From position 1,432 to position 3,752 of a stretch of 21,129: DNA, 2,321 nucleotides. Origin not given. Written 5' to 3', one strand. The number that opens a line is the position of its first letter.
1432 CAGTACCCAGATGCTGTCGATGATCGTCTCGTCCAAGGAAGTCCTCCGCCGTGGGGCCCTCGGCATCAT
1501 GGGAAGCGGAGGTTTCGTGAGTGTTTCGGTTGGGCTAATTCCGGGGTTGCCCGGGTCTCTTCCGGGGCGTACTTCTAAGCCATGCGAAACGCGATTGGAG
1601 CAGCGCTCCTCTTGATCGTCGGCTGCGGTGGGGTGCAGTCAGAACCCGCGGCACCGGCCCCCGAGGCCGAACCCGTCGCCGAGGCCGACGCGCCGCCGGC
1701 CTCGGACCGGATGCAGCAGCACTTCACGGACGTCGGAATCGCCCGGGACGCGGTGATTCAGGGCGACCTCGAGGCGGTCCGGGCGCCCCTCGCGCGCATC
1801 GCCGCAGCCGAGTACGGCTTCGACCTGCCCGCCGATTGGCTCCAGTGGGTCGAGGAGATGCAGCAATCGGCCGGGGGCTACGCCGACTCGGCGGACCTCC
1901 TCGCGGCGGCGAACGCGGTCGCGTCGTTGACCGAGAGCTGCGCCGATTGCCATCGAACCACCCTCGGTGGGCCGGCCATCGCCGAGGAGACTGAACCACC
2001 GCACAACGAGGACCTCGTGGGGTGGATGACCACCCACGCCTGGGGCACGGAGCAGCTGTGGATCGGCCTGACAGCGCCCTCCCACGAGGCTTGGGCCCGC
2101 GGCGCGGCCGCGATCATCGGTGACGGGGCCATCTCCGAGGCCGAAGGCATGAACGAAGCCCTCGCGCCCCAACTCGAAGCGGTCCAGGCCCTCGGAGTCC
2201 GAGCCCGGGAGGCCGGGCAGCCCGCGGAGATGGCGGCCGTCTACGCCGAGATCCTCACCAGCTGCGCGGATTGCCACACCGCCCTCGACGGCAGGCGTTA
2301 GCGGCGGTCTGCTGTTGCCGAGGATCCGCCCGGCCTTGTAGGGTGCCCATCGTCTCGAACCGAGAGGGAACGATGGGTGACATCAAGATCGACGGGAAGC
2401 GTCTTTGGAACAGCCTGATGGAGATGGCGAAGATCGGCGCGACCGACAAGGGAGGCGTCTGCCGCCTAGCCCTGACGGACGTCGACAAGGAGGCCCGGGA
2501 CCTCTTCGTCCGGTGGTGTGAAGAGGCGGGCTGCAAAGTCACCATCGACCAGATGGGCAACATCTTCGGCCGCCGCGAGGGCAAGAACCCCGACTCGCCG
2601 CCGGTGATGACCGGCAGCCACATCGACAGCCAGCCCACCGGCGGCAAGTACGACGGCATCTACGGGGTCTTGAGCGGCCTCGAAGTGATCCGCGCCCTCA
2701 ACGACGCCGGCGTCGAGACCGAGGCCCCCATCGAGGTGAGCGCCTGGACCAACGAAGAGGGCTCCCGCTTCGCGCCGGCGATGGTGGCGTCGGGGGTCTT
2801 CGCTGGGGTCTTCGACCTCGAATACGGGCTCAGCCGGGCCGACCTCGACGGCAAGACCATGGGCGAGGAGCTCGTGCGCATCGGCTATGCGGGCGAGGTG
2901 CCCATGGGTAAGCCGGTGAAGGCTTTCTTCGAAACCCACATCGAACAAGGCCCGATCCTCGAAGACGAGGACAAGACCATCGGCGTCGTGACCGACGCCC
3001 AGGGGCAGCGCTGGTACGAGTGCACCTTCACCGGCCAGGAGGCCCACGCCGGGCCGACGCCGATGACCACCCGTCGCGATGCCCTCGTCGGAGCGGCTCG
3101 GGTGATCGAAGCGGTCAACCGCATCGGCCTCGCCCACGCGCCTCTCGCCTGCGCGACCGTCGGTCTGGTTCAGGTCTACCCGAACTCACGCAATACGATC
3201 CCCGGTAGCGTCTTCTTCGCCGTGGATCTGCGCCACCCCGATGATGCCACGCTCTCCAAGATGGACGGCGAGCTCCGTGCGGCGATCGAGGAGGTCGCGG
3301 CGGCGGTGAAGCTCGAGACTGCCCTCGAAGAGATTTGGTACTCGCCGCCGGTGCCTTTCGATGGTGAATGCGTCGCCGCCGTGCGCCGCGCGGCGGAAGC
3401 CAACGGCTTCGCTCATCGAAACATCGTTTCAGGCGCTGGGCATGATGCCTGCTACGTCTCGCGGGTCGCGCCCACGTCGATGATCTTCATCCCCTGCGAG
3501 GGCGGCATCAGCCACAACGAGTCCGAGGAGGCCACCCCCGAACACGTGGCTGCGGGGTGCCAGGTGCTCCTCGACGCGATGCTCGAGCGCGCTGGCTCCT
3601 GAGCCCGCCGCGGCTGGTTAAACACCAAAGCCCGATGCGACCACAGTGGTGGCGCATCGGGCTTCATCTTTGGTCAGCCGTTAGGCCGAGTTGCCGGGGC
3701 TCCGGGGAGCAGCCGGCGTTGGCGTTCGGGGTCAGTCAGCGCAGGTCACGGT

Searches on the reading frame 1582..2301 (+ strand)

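Call 3: search_protein_families(library=pfam, proteins=[window:1582-2301:+], max_evalue=0.1)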
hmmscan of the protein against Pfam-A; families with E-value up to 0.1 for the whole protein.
window:1582-2301:+ (239 aa): 6 families
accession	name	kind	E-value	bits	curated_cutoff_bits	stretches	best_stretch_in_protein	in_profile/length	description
PF01322.25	Cytochrom_C_2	-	3.6e-05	25.1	26.5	0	186-233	72-118/121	Cytochrome C'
PF13442.11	Cytochrome_CBB3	-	0.00073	20.3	27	0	116-140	10-34/68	Cytochrome C oxidase, cbb3-type, subunit III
PF14522.11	Cytochrome_C7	-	0.0071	16.6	24.8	0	115-127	11-23/67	Cytochrome c7 and related cytochrome c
PF14376.11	Haem_bd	-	0.022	15.1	27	0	107-125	29-47/133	Haem-binding domain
PF22113.1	Mtrc-MtrF_II-IV_dom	-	0.028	14.4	30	0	110-126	149-165/176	Outer membrane cytochrome MtrC/MtrF-like, domains II/IV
PF09699.15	Paired_CXXCH_1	-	0.094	12.9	20.6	0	114-125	26-37/41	Doubled CXXCH motif (Paired_CXXCH_1)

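Call 4: search_protein_families(library=ncbifam, proteins=[window:1582-2301:+], max_evalue=0.1)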
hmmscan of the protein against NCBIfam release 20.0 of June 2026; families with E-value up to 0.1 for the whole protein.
window:1582-2301:+ (239 aa): 2 families
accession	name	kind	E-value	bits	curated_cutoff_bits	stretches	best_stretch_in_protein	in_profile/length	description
NF006160.0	PRK08304.1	subfamily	0.022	13.4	402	1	31-82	201-255/337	stage V sporulation protein AD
TIGR04358.1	XXXCH_domain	subfamily_domain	0.051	14.1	40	0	84-126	52-90/90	GAK system XXXCH domain-containing protein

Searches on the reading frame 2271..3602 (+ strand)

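Call 3: search_protein_families(library=pfam, proteins=[window:2271-3602:+], max_evalue=0.1)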
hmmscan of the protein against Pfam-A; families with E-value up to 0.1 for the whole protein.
window:2271-3602:+ (443 aa): 3 families
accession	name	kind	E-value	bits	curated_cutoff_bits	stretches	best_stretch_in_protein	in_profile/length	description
PF01546.33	Peptidase_M20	-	8.4e-29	101.4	24.6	1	114-438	2-205/206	Peptidase family M20/M25/M40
PF04389.22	Peptidase_M28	-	6.3e-06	26.5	21.3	1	97-164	1-68/193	Peptidase family M28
PF07687.19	M20_dimer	-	6.4e-05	23.3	21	1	244-344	4-104/107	Peptidase dimerisation domain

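Call 4: search_protein_families(library=ncbifam, proteins=[window:2271-3602:+], max_evalue=0.1)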
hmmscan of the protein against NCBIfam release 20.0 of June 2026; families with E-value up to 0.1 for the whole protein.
window:2271-3602:+ (443 aa): 28 families (the best 25 are shown)
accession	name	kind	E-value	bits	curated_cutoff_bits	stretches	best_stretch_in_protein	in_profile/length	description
NF006769.0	PRK09290.1-3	subfamily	5.6e-206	684.1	452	1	37-442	7-413/417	allantoate amidohydrolase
NF009527.0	PRK12891.1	subfamily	8.1e-168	558.8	461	1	38-441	6-421/426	Zn-dependent hydrolase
NF009530.0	PRK12893.1-4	subfamily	2e-150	501.5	551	1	38-442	5-409/423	Zn-dependent hydrolase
NF009528.0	PRK12893.1-1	subfamily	9.5e-137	456.3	570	1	38-442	11-416/420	Zn-dependent hydrolase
NF006771.0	PRK09290.1-5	subfamily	5.1e-130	433.7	399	1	39-439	3-408/413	allantoate amidohydrolase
TIGR01879.1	hydantase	subfamily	1.4e-129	432.5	204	1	43-438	1-399/401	hydantoinase/carbamoylase family amidase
NF006772.0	PRK09290.2-1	subfamily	4.5e-112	375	424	1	39-438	11-412/430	allantoate amidohydrolase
NF058540.1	Ncarbamyl_ErtE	equivalog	3.8e-107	358.4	520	1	38-439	6-413/418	N-carbamyl-l-glutamate amidohydrolase ErtE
NF009529.0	PRK12893.1-2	equivalog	4.2e-102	342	508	1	38-437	5-404/411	Zn-dependent hydrolase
NF006775.0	PRK09290.2-5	equivalog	8.2e-99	331.1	479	1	41-437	11-410/419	allantoate amidohydrolase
NF006768.0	PRK09290.1-1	equivalog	2.5e-92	309.9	532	1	47-438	11-405/411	allantoate deiminase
NF009531.0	PRK12893.1-5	equivalog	3.9e-80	269.4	486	1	39-439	6-410/421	Zn-dependent hydrolase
TIGR03176.1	AllC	equivalog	5.8e-78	262.4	597.75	1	43-439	3-401/406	allantoate deiminase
NF006773.0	PRK09290.2-2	equivalog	1.1e-74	251.8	584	1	44-439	17-415/419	allantoate amidohydrolase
NF006770.0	PRK09290.1-4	equivalog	3.3e-73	246.7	372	1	48-438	8-398/403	allantoate amidohydrolase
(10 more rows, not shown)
